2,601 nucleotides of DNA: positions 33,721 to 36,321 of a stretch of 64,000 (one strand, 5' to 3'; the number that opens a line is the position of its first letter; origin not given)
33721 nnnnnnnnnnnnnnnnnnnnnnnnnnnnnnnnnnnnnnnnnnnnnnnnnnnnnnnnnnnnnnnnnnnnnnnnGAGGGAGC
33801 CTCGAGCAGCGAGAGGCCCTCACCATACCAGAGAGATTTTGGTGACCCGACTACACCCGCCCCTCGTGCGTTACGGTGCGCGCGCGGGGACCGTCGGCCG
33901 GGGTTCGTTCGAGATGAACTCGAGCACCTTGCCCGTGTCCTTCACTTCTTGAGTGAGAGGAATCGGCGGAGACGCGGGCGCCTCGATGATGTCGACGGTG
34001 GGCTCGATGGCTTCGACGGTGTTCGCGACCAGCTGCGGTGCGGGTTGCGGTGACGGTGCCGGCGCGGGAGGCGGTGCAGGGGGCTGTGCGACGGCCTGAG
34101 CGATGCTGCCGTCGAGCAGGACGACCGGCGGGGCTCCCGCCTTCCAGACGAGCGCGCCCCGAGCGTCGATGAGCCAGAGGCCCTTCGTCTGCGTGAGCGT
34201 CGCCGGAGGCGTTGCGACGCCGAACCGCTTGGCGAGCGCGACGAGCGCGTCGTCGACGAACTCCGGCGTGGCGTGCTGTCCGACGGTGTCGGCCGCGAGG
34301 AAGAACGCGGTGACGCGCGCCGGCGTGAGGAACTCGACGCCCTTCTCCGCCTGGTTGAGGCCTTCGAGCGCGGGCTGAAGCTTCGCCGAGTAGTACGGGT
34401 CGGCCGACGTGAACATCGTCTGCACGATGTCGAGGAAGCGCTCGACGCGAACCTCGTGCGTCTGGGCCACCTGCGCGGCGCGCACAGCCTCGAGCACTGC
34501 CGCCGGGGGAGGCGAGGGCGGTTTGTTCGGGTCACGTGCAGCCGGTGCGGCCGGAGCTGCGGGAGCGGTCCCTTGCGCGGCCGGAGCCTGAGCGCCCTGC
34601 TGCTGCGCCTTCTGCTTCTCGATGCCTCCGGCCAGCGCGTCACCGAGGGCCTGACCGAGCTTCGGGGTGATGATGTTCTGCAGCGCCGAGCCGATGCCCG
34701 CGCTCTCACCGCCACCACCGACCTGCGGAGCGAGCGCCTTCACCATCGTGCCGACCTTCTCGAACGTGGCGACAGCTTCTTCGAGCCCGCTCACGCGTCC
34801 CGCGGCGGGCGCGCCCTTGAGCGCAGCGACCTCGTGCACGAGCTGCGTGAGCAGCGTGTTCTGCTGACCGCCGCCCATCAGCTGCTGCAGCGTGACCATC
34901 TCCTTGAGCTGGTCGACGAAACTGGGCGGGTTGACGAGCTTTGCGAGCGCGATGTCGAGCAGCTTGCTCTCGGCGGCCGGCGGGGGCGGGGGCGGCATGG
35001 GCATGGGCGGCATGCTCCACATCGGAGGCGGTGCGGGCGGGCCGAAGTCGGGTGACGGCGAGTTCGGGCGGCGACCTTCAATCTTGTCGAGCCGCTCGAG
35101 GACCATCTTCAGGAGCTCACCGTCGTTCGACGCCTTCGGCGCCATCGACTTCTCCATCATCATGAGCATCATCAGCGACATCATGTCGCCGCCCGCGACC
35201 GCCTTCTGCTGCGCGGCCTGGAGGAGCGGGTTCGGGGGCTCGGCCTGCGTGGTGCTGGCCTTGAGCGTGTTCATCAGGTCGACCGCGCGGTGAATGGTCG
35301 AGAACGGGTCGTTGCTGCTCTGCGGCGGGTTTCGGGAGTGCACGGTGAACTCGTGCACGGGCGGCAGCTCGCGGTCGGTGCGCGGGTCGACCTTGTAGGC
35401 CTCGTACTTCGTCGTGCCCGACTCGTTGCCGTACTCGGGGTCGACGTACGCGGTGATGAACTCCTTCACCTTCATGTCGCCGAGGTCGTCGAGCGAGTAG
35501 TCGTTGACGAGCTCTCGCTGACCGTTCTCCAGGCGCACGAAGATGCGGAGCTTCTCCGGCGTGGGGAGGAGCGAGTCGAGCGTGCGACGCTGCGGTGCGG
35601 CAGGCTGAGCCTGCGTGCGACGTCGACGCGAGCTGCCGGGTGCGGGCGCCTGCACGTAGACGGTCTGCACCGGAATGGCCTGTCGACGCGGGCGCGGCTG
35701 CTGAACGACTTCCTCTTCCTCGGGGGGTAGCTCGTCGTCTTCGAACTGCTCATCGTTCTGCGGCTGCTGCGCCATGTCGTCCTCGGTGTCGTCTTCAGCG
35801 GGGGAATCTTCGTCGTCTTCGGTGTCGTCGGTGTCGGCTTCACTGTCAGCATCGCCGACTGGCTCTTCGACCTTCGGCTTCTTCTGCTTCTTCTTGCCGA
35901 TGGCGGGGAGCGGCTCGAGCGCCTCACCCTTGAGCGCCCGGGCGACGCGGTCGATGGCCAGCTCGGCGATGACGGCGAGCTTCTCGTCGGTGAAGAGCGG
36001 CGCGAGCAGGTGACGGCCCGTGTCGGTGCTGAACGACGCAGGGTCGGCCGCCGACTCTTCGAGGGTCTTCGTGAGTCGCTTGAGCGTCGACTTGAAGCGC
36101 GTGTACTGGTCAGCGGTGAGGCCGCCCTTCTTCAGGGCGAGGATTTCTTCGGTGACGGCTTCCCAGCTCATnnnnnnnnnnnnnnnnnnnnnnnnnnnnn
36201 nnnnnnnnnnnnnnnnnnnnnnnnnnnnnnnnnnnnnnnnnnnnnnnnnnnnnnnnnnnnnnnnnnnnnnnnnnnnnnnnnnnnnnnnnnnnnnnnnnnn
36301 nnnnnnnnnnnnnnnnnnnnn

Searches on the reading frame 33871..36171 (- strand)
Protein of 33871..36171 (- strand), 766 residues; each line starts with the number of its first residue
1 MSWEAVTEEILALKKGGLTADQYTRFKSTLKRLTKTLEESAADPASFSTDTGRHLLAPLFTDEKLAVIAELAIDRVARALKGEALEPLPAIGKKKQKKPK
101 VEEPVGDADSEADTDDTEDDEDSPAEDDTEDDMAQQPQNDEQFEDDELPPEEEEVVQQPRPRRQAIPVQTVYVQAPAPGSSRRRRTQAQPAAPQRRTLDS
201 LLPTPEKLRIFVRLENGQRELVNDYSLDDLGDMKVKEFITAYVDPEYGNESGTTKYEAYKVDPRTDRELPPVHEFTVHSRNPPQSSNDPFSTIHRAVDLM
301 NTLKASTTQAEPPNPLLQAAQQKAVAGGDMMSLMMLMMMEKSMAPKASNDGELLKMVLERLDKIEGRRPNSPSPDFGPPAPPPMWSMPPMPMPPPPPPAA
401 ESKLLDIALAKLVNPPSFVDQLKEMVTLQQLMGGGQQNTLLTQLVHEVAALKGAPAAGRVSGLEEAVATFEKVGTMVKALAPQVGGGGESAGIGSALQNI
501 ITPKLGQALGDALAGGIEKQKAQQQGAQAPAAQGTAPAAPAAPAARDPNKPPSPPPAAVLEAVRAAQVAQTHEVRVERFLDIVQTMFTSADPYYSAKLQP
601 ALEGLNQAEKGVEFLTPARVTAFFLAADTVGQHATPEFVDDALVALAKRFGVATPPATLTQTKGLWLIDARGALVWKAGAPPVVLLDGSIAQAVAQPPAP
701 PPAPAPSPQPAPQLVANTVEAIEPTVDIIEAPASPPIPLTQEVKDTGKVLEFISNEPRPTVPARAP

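Call 7: search_protein_families(library=pfam, max_evalue=0.01, proteins=[window:33871-36171:-])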
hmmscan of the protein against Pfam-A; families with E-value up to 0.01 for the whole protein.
window:33871-36171:- (766 aa): 0 families

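Call 19: search_protein_families(library=phrogs, max_evalue=0.01, proteins=[window:33871-36171:-])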
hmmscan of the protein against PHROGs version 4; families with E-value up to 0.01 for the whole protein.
window:33871-36171:- (766 aa): 0 families

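Call 62: search_solved_structures(query=window:33871-36171:-, max_evalue=1)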
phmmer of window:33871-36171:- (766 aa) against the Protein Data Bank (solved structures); distinct sequences matched with E-value up to 1: 2.
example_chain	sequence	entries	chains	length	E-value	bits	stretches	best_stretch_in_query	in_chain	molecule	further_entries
2onl_C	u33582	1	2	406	0.34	12.5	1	357-434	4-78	MAP kinase-activated protein kinase 2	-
7v8n_A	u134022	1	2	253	0.6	11.6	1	111-155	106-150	AT-rich interactive domain-containing protein 4A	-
